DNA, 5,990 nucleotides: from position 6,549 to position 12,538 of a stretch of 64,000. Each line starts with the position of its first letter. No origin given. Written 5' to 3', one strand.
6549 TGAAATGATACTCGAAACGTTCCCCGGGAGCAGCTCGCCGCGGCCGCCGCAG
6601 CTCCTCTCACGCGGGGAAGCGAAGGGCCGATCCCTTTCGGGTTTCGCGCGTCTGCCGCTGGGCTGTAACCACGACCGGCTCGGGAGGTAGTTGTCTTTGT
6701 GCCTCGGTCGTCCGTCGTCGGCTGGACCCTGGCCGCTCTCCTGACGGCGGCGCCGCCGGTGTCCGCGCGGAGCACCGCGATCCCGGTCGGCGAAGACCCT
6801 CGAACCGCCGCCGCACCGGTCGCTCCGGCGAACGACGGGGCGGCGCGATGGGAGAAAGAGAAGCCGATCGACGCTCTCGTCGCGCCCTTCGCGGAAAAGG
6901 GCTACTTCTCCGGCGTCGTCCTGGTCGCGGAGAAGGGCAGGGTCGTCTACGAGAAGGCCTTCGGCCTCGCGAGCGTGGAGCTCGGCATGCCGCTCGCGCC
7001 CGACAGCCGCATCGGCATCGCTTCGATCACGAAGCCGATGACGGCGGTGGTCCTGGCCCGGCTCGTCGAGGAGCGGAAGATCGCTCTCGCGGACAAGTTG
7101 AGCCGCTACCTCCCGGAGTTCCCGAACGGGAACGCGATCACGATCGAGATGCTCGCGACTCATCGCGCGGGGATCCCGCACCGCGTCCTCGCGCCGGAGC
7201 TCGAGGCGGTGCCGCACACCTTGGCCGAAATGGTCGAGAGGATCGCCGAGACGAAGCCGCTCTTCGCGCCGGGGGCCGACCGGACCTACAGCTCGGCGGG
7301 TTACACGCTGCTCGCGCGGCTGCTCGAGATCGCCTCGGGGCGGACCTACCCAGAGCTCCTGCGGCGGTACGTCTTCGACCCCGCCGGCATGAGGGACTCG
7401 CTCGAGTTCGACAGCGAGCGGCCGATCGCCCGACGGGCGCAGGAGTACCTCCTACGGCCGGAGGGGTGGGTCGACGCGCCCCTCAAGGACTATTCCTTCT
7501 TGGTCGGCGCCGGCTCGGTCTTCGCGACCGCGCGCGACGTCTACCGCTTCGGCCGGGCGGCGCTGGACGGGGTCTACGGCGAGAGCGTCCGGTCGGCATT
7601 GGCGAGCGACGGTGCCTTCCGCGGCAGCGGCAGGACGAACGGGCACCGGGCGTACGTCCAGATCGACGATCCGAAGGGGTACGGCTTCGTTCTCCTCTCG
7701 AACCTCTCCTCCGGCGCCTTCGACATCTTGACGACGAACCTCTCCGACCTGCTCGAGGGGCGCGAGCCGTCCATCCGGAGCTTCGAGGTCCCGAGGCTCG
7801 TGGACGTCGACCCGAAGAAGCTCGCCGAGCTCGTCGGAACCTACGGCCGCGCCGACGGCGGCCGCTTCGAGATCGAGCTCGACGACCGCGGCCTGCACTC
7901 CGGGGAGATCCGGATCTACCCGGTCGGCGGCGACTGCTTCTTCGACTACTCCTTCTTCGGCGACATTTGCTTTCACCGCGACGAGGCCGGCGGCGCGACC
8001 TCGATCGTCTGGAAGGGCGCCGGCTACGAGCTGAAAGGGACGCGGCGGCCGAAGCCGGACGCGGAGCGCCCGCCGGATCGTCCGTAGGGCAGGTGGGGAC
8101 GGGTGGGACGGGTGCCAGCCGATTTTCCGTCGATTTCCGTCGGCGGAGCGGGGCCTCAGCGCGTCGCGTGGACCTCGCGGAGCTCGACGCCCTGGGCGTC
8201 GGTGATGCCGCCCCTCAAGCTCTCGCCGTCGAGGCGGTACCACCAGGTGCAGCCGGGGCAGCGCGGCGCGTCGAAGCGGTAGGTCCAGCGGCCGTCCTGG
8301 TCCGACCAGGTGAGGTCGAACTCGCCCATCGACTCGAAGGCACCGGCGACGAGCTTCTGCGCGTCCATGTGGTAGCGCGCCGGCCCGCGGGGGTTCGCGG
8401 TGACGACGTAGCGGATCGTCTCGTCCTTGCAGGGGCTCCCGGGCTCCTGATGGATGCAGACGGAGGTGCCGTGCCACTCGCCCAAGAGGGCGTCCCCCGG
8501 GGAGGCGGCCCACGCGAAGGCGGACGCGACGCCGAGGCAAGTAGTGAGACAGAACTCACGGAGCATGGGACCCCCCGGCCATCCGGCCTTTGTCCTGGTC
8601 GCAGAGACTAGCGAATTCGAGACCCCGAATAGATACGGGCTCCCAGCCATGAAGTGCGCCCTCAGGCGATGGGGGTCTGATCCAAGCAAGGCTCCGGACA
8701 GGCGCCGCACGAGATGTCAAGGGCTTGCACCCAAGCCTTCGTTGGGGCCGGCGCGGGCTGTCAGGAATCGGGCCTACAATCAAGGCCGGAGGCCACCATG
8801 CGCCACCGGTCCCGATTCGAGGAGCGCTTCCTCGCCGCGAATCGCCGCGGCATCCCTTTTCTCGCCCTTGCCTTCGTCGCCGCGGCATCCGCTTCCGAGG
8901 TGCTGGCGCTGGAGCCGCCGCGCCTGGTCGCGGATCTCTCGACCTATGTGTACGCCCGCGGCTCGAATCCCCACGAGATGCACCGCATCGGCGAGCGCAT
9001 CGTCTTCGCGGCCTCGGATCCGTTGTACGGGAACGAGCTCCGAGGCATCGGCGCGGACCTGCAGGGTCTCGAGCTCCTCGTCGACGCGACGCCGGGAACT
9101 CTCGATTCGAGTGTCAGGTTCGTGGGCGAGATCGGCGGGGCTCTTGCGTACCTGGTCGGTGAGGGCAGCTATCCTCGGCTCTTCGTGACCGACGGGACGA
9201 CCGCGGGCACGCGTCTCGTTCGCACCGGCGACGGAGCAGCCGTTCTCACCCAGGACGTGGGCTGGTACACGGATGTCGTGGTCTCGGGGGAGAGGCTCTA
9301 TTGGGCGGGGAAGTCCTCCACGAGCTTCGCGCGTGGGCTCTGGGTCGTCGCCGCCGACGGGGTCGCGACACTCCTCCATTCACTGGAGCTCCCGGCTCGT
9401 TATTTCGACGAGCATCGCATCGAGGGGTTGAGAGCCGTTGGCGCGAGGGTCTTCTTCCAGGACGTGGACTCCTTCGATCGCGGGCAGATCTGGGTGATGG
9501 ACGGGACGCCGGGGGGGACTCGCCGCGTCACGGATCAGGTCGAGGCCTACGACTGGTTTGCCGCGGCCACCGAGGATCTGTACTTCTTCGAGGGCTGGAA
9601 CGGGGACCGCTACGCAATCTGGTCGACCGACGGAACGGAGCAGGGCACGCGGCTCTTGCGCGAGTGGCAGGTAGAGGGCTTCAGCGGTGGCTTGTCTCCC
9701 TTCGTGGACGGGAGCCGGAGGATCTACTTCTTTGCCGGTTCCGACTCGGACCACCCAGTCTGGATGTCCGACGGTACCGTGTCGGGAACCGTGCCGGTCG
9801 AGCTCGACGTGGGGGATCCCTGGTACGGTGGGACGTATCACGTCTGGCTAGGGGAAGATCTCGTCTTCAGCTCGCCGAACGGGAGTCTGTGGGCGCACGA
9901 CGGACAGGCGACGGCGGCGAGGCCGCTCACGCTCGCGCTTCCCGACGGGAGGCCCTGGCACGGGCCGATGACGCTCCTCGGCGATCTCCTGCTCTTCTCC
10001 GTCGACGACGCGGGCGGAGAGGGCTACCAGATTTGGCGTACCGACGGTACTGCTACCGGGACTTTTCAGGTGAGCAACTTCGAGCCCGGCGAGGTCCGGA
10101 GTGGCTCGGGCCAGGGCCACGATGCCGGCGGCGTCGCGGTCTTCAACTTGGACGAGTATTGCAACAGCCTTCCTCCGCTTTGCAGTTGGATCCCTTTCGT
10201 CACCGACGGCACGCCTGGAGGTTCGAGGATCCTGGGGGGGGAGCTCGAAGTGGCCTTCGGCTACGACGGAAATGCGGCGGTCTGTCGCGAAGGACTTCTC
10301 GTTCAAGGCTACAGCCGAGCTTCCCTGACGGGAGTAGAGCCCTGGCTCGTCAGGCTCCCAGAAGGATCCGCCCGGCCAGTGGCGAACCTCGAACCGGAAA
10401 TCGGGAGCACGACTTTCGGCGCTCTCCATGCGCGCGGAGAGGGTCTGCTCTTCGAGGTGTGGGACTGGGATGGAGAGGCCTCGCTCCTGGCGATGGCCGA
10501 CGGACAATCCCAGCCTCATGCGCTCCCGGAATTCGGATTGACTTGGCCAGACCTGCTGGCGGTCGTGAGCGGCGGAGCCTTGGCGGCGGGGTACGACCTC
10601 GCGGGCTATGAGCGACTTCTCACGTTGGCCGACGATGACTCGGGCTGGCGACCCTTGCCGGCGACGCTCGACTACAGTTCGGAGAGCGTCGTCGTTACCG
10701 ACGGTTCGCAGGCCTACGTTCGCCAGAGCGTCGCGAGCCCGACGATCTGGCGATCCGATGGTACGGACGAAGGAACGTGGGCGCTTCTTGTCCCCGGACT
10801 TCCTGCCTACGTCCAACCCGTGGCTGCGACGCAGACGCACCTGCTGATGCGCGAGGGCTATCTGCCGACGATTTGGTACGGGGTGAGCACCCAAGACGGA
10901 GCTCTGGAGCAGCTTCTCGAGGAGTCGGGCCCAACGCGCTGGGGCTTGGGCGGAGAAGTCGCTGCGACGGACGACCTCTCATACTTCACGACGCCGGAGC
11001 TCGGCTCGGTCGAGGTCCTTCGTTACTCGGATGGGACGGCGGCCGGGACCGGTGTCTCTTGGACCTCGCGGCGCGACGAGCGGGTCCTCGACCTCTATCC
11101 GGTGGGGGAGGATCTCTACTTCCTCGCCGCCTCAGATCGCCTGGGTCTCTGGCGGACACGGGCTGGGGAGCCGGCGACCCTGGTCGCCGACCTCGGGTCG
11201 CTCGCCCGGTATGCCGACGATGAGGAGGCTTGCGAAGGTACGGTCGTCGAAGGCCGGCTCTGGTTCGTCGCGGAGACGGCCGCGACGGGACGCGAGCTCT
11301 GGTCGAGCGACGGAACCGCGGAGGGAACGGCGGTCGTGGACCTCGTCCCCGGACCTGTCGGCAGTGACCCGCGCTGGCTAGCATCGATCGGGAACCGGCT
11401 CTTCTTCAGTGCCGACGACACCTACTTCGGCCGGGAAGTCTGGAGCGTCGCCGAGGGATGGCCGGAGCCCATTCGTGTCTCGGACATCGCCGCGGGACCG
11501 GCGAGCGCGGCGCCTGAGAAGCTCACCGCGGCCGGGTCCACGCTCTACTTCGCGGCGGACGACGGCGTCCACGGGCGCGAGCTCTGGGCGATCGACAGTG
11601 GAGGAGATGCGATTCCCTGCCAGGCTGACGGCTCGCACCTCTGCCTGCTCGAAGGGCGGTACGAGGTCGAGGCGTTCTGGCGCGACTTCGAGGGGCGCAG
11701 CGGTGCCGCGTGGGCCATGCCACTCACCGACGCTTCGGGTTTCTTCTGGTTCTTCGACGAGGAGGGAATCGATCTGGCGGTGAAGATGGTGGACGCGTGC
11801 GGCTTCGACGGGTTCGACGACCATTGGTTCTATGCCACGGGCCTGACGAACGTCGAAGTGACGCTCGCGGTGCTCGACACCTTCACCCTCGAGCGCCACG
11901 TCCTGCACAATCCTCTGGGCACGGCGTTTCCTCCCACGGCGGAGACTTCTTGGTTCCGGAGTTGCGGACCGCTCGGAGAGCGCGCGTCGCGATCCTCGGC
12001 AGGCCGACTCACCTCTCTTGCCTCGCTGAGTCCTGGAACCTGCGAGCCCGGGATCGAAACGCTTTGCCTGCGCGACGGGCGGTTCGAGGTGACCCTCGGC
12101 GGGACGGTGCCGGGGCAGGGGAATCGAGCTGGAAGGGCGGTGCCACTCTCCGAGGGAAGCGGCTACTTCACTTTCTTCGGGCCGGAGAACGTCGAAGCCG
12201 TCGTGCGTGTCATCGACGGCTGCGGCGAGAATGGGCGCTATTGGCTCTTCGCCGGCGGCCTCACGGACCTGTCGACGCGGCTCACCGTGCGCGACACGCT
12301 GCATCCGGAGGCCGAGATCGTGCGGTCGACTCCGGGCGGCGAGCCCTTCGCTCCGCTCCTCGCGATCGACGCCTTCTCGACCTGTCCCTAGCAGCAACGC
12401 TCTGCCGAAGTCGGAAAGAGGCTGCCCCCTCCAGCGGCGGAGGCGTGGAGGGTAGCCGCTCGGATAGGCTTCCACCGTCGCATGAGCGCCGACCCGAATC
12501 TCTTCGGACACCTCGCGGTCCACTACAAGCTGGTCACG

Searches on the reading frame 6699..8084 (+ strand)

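Call 11: search_protein_families(library=pfam, proteins=[window:6699-8084:+], max_evalue=0.01)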
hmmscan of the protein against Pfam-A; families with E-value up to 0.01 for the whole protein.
window:6699-8084:+ (462 aa): 2 families
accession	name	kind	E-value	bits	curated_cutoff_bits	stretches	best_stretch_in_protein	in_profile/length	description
PF00144.29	Beta-lactamase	-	1.1e-56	192.9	27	1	57-332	1-273/329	Beta-lactamase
PF11954.13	DUF3471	-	0.00028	21.7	29.3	1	369-439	6-89/103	Domain of unknown function (DUF3471)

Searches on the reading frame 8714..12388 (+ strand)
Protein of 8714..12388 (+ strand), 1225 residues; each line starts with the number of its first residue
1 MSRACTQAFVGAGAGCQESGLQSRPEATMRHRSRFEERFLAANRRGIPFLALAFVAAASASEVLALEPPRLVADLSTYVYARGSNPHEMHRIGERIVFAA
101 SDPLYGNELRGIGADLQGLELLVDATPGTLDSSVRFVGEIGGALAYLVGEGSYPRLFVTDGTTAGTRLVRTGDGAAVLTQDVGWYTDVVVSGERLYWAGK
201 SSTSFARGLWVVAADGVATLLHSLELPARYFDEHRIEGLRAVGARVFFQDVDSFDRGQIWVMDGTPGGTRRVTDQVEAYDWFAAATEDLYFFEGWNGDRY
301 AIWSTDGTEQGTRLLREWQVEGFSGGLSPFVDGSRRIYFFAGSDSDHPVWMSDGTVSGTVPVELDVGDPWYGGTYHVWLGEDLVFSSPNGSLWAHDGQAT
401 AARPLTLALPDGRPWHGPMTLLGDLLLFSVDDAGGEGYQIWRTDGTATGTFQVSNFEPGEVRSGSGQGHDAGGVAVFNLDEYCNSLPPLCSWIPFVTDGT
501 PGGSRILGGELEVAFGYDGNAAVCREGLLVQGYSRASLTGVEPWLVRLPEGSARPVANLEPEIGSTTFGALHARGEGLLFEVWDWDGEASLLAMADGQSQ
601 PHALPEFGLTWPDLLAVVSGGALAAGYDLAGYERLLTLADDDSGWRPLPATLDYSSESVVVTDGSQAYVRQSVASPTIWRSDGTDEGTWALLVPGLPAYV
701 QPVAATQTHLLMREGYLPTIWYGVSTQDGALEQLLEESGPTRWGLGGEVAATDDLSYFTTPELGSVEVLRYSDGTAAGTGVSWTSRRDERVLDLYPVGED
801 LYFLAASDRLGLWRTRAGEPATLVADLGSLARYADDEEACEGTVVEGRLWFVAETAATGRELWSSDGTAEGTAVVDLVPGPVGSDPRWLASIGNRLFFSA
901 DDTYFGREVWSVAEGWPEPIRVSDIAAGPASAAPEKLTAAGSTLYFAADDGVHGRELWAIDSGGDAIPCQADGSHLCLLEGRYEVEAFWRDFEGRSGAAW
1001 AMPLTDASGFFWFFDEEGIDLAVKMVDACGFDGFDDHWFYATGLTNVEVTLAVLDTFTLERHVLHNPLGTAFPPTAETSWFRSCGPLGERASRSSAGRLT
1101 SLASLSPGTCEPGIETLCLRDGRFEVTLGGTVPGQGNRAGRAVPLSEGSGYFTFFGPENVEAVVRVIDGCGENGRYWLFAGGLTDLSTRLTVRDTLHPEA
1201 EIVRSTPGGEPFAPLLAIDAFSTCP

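Call 10: search_protein_families(library=pfam, proteins=[window:8714-12388:+], max_evalue=0.01)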
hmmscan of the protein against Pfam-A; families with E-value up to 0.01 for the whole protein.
window:8714-12388:+ (1225 aa): 0 families

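Call 13: search_protein_families(library=ncbifam, proteins=[window:8714-12388:+], max_evalue=0.01)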
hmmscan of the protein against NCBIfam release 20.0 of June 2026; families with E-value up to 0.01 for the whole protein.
window:8714-12388:+ (1225 aa): 1 family
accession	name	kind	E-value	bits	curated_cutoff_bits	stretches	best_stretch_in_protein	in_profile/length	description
TIGR04534.2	ELWxxDGT_rpt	domain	3.2e-56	187.2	65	4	847-890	1-45/47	ELWxxDGT repeat protein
